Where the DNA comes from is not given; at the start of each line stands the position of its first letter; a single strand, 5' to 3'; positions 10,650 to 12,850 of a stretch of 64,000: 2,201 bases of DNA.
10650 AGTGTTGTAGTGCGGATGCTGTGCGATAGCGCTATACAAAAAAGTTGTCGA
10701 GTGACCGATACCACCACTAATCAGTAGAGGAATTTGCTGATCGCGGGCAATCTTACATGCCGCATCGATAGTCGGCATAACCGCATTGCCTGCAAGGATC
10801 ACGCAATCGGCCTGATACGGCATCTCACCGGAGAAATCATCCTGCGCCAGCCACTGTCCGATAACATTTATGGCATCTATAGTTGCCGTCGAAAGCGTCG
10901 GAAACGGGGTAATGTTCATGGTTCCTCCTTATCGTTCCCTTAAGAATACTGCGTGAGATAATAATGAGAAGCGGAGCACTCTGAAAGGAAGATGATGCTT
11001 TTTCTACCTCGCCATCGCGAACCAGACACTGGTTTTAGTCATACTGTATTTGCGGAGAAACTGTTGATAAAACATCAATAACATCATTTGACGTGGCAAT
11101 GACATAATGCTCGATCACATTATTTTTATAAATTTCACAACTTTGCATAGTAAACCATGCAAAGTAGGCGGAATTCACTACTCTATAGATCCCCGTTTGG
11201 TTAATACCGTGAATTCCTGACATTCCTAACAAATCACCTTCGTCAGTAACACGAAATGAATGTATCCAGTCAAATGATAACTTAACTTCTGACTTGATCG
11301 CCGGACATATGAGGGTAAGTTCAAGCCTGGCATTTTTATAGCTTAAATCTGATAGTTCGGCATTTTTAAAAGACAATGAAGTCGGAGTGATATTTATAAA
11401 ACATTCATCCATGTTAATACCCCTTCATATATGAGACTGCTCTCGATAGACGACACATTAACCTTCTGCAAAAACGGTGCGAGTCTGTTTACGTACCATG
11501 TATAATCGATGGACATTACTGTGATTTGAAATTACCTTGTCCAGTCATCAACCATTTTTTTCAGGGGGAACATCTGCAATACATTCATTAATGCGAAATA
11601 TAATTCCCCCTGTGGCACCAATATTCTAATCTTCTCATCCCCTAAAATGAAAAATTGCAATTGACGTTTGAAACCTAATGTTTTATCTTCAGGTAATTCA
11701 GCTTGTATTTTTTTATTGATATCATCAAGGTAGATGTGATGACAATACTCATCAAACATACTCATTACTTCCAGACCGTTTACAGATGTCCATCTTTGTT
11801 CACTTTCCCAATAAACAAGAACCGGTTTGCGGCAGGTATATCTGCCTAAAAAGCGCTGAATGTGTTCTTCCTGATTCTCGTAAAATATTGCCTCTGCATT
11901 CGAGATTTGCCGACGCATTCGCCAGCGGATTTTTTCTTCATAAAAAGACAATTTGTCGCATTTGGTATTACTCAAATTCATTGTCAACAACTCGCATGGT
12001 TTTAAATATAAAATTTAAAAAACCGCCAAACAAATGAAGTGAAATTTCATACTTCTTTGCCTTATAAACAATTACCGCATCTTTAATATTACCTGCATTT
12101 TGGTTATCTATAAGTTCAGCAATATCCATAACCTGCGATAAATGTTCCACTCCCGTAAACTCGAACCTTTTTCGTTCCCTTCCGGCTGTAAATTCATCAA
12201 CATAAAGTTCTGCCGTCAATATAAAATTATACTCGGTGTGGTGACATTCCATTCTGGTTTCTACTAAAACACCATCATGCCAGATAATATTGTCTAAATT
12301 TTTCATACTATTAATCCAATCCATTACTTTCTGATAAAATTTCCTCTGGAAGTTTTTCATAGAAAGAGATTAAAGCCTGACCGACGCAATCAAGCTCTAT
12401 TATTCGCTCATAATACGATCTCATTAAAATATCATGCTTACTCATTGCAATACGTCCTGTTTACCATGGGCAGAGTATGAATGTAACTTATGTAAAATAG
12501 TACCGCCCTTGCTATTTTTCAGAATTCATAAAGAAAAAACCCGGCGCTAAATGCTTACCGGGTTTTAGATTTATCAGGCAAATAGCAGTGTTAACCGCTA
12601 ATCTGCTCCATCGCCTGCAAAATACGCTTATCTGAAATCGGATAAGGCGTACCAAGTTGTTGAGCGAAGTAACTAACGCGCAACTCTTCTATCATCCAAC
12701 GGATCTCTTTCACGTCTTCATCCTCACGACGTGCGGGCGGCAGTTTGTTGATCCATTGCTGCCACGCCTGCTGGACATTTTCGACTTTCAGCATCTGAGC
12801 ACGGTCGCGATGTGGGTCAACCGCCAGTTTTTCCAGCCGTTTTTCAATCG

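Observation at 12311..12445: Possible 44-codon leader ORF ahead of islet ORF-C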

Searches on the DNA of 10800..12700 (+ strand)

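Call 4: search_dna_similar(query=window:10920-12590:+, collection=ecoli_genomes, mode=near, max_rows=30)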
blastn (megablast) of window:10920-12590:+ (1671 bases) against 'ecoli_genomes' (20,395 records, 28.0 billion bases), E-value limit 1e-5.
Records with a match: 5418; places in all: 5435; records where one place covers at least 80% of the query: 586.
Genomes with a match: 5418 of 5426; with a place that covers at least 80% of the query: 586. Places per genome that has any: lowest 1, median 1, highest 2. On chromosomes: 5430 places; on plasmids: 5.
Best place of each record, by identity: >=99% 270; 95-99% 4762; 90-95% 386.
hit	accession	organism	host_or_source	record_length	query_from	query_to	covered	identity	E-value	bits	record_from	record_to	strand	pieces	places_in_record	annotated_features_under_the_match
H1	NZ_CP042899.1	Escherichia coli strain CFSAN061763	missing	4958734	1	1671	100%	99.9%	0e+0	3081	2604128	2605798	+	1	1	hypothetical protein (x4)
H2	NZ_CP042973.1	Escherichia coli strain CFSAN061768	missing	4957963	1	1671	100%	99.9%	0e+0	3081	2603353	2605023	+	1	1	hypothetical protein (x4)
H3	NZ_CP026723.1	Escherichia coli strain 266917_2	Homo sapiens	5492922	1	1671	100%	99.9%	0e+0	3081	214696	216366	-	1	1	hypothetical protein (x4)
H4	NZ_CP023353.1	Escherichia coli strain 746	canine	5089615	1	1671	100%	99.9%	0e+0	3081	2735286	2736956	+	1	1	hypothetical protein (x4)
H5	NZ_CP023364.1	Escherichia coli strain 144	canine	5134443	1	1671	100%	99.9%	0e+0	3081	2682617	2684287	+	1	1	hypothetical protein (x4)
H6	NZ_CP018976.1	Escherichia coli strain Ecol_545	Homo sapiens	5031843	1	1671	100%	99.9%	0e+0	3081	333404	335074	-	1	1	hypothetical protein (x4)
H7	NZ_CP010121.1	Escherichia coli strain C4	cow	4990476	1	1671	100%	99.9%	0e+0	3081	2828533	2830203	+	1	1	hypothetical protein (x4)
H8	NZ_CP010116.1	Escherichia coli strain C1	cow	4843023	1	1671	100%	99.9%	0e+0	3081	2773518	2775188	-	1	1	hypothetical protein (x4)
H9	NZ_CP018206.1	Escherichia coli strain MRSN346647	Homo sapiens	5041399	1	1671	100%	99.9%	0e+0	3081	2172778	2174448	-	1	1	hypothetical protein (x4)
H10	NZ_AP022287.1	Escherichia coli strain WP9-S17-ESBL-11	-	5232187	1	1671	100%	99.9%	0e+0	3081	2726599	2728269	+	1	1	hypothetical protein (x4)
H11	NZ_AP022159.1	Escherichia coli strain WP5-S18-ESBL-07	-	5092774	1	1671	100%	99.9%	0e+0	3081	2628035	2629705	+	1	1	hypothetical protein (x4)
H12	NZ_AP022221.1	Escherichia coli strain WP8-S17-ESBL-08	-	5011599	1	1671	100%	99.9%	0e+0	3081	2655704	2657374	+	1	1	hypothetical protein (x4)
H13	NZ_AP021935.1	Escherichia coli strain WP2-W18-ESBL-10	-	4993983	1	1671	100%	99.9%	0e+0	3081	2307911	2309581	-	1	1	hypothetical protein (x4)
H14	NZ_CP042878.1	Escherichia coli strain NMBU_W05E18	surface water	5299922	1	1671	100%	99.9%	0e+0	3081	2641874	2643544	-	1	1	hypothetical protein (x4)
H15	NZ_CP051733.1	Escherichia coli strain SCU-109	Homo sapiens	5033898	1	1671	100%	99.9%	0e+0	3081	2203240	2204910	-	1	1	hypothetical protein (x4)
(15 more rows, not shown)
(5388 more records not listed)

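Call 5: get_annotated_region(hit=H1, flank=1500)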
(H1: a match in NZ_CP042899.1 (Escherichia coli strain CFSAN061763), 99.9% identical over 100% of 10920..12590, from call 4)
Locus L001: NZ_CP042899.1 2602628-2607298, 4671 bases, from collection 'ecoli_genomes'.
description: Escherichia coli strain CFSAN061763 chromosome, complete genome
organism: Escherichia coli strain CFSAN061763 (NCBI taxid 562)
replicon: chromosome; assembly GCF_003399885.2
host: missing; source: raw milk cheese; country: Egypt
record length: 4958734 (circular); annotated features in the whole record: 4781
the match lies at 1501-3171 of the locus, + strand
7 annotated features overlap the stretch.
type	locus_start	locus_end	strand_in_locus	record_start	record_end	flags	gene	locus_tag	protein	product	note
CDS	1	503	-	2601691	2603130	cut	aldA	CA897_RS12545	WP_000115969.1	aldehyde dehydrogenase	-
CDS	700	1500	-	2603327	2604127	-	ydcF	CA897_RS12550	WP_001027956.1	DUF218 domain-containing protein YdcF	-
CDS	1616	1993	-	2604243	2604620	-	-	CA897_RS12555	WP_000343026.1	hypothetical protein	-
CDS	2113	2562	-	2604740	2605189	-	-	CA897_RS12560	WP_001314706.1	hypothetical protein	-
CDS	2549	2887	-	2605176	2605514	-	-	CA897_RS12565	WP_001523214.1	hypothetical protein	-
CDS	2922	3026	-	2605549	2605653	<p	-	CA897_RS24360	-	hypothetical protein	incomplete; partial in the middle of a contig; missing C-terminus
CDS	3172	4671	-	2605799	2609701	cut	hrpA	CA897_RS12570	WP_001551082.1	ATP-dependent RNA helicase HrpA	-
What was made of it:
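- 11968..12306 (-): ORF-C, 112 aa, with its true start at the third ATG (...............). RefSeq WP_001523214.1 (call 5).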

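Call 6: get_annotated_region(hit=H3, flank=500)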
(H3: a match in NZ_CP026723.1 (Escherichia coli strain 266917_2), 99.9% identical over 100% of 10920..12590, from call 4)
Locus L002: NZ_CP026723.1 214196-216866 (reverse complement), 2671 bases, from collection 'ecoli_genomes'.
description: Escherichia coli strain 266917_2 chromosome, complete genome
organism: Escherichia coli strain 266917_2 (NCBI taxid 562)
replicon: chromosome; assembly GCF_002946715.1
host: Homo sapiens; source: feces; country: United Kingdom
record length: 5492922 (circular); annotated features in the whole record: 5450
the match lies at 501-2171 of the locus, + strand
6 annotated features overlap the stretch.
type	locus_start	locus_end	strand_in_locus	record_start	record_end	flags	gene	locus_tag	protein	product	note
CDS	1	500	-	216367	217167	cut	ydcF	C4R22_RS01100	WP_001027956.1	DUF218 domain-containing protein YdcF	-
CDS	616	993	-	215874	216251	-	-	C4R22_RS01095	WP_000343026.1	hypothetical protein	-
CDS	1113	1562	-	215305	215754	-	-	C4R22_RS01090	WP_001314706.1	hypothetical protein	-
CDS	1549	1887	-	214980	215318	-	-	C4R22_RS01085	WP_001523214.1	hypothetical protein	-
CDS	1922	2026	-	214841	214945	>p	-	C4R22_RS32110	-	hypothetical protein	incomplete; partial in the middle of a contig; missing C-terminus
CDS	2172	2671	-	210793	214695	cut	hrpA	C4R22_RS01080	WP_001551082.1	ATP-dependent RNA helicase HrpA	-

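Call 9: search_dna_similar(query=window:12290-12520:-, collection=ecoli_genomes, mode=distant, max_rows=40, rows=spread)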
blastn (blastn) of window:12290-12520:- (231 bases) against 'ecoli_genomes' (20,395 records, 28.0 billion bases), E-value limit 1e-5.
Records with a match: 586; places in all: 586; records where one place covers at least 80% of the query: 251.
Genomes with a match: 586 of 5426; with a place that covers at least 80% of the query: 251. Places per genome that has any: lowest 1, median 1, highest 1. On chromosomes: 585 places; on plasmids: 1.
Best place of each record, by identity: >=99% 247; 95-99% 4; 80-90% 335.
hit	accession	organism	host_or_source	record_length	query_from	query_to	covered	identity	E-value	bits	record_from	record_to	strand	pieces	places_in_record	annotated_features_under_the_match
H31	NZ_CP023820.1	Escherichia coli strain 7/2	Homo sapiens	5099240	1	231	100%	100.0%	9e-114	417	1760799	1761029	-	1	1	hypothetical protein (x2)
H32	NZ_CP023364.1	Escherichia coli strain 144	canine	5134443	1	231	100%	100.0%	9e-114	417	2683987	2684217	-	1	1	hypothetical protein (x2)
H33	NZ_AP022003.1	Escherichia coli strain WP3-W18-ESBL-08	-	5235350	1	231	100%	100.0%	9e-114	417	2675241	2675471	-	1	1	hypothetical protein (x2)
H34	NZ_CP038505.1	Escherichia coli strain 28Eco12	Homo sapiens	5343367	1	231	100%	100.0%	9e-114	417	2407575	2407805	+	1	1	hypothetical protein (x2)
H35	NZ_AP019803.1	Escherichia coli strain KY 1497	Homo sapiens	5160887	1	231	100%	100.0%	9e-114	417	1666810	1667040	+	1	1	hypothetical protein (x2)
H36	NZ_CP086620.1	Escherichia coli strain RIVM_C039205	Homo sapiens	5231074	1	231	100%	100.0%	9e-114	417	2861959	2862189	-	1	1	hypothetical protein (x2)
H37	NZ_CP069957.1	Escherichia coli strain FDAARGOS_1279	Homo sapiens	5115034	1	231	100%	100.0%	9e-114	417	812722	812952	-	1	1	hypothetical protein (x2)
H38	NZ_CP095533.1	Escherichia coli strain GN02461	Homo sapiens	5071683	1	231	100%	100.0%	9e-114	417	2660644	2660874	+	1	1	hypothetical protein (x2)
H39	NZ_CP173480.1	Escherichia coli strain 98222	Homo sapiens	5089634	1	231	100%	100.0%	9e-114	417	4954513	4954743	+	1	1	hypothetical protein (x2)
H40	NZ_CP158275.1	Escherichia coli strain EC2257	Homo sapiens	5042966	1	231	100%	100.0%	9e-114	417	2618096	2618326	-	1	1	hypothetical protein (x2)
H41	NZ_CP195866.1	Escherichia coli strain FXCREC043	Homo sapiens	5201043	1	231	100%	100.0%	9e-114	417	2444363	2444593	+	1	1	hypothetical protein (x2)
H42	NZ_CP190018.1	Escherichia coli strain EC17CM6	chicken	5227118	1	231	100%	100.0%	9e-114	417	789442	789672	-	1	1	hypothetical protein (x2)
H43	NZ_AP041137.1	Escherichia coli strain WR14-2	Homo sapiens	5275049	1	231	100%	100.0%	9e-114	417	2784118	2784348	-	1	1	hypothetical protein (x2)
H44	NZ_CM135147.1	Escherichia coli strain 47258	Homo sapiens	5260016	1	231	100%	100.0%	9e-114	417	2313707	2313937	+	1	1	hypothetical protein (x2)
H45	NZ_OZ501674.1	Escherichia coli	Homo sapiens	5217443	1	231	100%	100.0%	9e-114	417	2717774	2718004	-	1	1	hypothetical protein (x2)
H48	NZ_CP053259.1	Escherichia coli strain GF3-3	Guinea fowl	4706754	1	184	80%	87.5%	9e-57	229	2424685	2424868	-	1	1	hypothetical protein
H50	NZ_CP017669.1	Escherichia coli O157:H7 strain PA20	stool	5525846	1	184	80%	87.0%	1e-55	224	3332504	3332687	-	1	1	hypothetical protein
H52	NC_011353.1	Escherichia coli O157:H7 str. EC4115 strain EC4115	-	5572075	1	184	80%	87.0%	1e-55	224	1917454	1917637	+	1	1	hypothetical protein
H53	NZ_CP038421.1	Escherichia coli O157:H7 strain 7636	bovine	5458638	1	184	80%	87.0%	1e-55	224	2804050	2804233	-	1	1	hypothetical protein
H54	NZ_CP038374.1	Escherichia coli O157:H7 strain F3113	beef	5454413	1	184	80%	87.0%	1e-55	224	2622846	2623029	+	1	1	hypothetical protein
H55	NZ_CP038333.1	Escherichia coli O157:H7 strain N8B7-2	cattle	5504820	1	184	80%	87.0%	1e-55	224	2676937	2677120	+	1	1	hypothetical protein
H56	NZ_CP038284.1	Escherichia coli O157:H7 strain YB14-1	cattle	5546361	1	184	80%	87.0%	1e-55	224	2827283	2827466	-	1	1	hypothetical protein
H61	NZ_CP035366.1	Escherichia coli O157:H7 strain C1-057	Rectal fecal grab samples from a ...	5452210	1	184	80%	87.0%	1e-55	224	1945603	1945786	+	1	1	hypothetical protein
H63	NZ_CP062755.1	Escherichia coli O157:H7 strain Z903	Bovine Faeces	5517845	1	184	80%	87.0%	1e-55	224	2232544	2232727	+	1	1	hypothetical protein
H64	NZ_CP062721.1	Escherichia coli O157:H7 strain Z1815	Bovine Faeces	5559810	1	184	80%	87.0%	1e-55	224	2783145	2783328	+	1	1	hypothetical protein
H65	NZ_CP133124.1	Escherichia coli O157:H7 strain PNUSAE146742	missing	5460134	1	184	80%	87.0%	1e-55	224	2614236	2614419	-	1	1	hypothetical protein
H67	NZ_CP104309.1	Escherichia coli O157:H7 strain 380-94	Homo sapiens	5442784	1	184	80%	87.0%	1e-55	224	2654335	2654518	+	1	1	hypothetical protein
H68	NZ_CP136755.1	Escherichia coli O157:H7 strain PNUSAE147325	missing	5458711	1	184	80%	87.0%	1e-55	224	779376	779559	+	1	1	hypothetical protein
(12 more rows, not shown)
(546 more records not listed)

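Call 10: get_annotated_region(hit=H52, flank=3000)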
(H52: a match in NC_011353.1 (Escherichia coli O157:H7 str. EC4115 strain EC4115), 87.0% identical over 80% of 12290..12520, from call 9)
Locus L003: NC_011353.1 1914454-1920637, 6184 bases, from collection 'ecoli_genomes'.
description: Escherichia coli O157:H7 str. EC4115, complete sequence
organism: Escherichia coli O157:H7 str. EC4115 strain EC4115 (NCBI taxid 444450)
replicon: chromosome; assembly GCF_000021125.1
host: -; source: -; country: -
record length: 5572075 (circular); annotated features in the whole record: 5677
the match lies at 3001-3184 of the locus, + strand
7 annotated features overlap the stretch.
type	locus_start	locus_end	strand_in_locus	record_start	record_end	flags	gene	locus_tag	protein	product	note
CDS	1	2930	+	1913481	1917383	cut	hrpA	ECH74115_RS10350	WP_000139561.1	ATP-dependent RNA helicase HrpA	-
CDS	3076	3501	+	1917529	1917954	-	-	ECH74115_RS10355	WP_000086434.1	hypothetical protein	-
CDS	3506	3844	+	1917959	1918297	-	-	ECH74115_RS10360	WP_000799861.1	hypothetical protein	-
CDS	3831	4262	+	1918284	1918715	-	-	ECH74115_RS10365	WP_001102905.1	hypothetical protein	-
CDS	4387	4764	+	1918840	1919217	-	-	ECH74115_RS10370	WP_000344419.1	hypothetical protein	-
CDS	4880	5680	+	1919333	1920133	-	ydcF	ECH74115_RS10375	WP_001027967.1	DUF218 domain-containing protein YdcF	-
CDS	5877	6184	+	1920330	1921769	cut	aldA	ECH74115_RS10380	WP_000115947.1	aldehyde dehydrogenase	-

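Call 11: get_annotated_region(hit=H48, flank=3000)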
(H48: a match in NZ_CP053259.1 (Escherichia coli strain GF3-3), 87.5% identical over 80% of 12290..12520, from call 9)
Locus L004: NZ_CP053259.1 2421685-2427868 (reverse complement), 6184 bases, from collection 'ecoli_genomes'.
description: Escherichia coli strain GF3-3 chromosome, complete genome
organism: Escherichia coli strain GF3-3 (NCBI taxid 562)
replicon: chromosome; assembly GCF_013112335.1
host: Guinea fowl; source: Caecum; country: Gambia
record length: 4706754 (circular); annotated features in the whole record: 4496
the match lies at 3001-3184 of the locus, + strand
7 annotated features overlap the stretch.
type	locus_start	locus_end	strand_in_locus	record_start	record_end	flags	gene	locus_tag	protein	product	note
CDS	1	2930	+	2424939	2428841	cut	hrpA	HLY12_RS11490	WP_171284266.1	ATP-dependent RNA helicase HrpA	-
CDS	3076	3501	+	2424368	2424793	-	-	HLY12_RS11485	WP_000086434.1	hypothetical protein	-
CDS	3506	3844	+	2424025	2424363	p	-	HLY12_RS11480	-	hypothetical protein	internal stop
CDS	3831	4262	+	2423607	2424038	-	-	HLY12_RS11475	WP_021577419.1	hypothetical protein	-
CDS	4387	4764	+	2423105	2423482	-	-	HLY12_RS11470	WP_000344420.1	hypothetical protein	-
CDS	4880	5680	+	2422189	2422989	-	ydcF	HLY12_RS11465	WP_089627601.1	DUF218 domain-containing protein YdcF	-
CDS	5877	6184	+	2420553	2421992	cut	aldA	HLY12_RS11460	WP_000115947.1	aldehyde dehydrogenase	-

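Call 18: search_dna_similar(query=window:10920-12590:-, collection=ecoli_genomes, mode=near, max_rows=60, rows=spread)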
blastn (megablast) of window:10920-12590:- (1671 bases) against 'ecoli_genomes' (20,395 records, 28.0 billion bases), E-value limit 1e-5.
Records with a match: 5418; places in all: 5435; records where one place covers at least 80% of the query: 586.
Genomes with a match: 5418 of 5426; with a place that covers at least 80% of the query: 586. Places per genome that has any: lowest 1, median 1, highest 2. On chromosomes: 5430 places; on plasmids: 5.
Best place of each record, by identity: >=99% 270; 95-99% 4762; 90-95% 386.
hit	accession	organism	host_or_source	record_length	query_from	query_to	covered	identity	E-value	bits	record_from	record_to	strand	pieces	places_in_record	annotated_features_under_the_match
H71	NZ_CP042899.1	Escherichia coli strain CFSAN061763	missing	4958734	1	1671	100%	99.9%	0e+0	3081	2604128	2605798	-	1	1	hypothetical protein (x4)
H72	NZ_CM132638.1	Escherichia coli strain ESBLEC_MG32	Homo sapiens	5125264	1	1671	100%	99.9%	0e+0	3081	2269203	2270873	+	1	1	hypothetical protein (x4)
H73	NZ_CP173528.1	Escherichia coli strain 98210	Homo sapiens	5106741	1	1671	100%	99.9%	0e+0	3075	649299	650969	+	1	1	hypothetical protein (x4)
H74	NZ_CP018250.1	Escherichia coli strain 10671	Cattle faeces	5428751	3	1671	99%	91.8%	0e+0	2282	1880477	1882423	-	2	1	hypothetical protein (x4)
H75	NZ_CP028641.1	Escherichia coli strain 132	cattle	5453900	3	1671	99%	91.8%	0e+0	2282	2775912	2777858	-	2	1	hypothetical protein (x4)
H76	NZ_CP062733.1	Escherichia coli O157:H7 strain Z1767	Bovine Faeces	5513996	3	1671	98%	91.9%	0e+0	2287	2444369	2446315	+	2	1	hypothetical protein (x4)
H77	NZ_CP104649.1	Escherichia coli strain PNUSAE008512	Bull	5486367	3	1671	98%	91.8%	0e+0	2282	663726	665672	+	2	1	hypothetical protein (x4)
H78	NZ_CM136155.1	Escherichia coli strain PRO_A-1490-6W-A_ESBL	Homo sapiens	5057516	1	1671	16%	96.9%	9e-71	437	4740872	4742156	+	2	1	SMI1/KNR4 family protein | hypothetical protein (x2)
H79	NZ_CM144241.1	Escherichia coli strain DG343-1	chicken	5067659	1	1671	15%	97.3%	9e-71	437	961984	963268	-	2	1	SMI1/KNR4 family protein | hypothetical protein (x2)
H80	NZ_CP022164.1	Escherichia coli strain M160133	Homo sapiens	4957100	1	1671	8%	97.7%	1e-24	230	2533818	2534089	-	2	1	none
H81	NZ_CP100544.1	Escherichia coli strain LH09-a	Gallus gallus domesticus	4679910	1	1671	8%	97.7%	1e-24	230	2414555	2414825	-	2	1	none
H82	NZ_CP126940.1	Escherichia coli O2:K1:H7 strain APEC E18055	Gallus gallus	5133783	1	1671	8%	97.7%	1e-24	230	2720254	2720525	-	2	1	none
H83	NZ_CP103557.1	Escherichia coli O25b:H4-ST131 strain 4993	Homo sapiens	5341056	1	1671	8%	97.7%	1e-24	230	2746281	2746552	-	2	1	none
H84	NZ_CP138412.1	Escherichia coli strain 50EVA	Homo sapiens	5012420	1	1671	8%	97.7%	1e-24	230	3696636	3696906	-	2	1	none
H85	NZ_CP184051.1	Escherichia coli strain 1444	Homo sapiens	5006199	1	1671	8%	97.7%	1e-24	230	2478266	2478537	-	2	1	none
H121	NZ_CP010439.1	Escherichia coli K-12 strain K-12 MG1655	not applicable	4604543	3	1671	8%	96.1%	1e-24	210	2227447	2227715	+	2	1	none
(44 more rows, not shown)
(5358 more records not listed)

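Call 20: get_annotated_region(hit=H78, flank=600)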
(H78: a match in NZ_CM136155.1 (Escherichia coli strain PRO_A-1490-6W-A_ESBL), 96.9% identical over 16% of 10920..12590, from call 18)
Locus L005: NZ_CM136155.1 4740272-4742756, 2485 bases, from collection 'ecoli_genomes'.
description: Escherichia coli strain PRO_A-1490-6W-A_ESBL chromosome, whole genome shotgun sequence
organism: Escherichia coli strain PRO_A-1490-6W-A_ESBL (NCBI taxid 562)
replicon: chromosome; assembly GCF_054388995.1
host: Homo sapiens; source: feces; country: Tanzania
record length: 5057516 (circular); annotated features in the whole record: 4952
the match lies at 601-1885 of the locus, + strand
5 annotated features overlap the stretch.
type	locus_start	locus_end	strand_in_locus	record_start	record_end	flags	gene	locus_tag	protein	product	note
CDS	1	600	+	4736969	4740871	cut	hrpA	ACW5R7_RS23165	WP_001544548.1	ATP-dependent RNA helicase HrpA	-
CDS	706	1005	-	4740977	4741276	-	-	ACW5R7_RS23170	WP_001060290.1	hypothetical protein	-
CDS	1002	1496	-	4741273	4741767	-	-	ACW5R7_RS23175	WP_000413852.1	SMI1/KNR4 family protein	-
CDS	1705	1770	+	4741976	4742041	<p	-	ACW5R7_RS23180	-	hypothetical protein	incomplete; partial in the middle of a contig; missing N-terminus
CDS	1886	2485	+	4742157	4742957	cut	ydcF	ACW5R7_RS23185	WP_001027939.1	DUF218 domain-containing protein YdcF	-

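Call 21: get_annotated_region(hit=H121, flank=300)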
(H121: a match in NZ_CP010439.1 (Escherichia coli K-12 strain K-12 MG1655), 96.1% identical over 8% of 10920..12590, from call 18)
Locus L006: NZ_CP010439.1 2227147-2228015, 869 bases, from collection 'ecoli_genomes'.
description: Escherichia coli K-12 strain K-12 MG1655 chromosome, complete genome
organism: Escherichia coli K-12 strain K-12 MG1655 (NCBI taxid 83333)
replicon: chromosome; assembly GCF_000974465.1
host: -; source: not applicable; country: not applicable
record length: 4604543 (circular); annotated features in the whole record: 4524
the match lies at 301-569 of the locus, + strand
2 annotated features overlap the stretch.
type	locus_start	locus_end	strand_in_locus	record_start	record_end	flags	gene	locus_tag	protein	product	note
CDS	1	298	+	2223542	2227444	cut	hrpA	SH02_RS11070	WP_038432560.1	ATP-dependent RNA helicase HrpA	-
CDS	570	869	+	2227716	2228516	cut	ydcF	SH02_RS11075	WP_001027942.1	DUF218 domain-containing protein YdcF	-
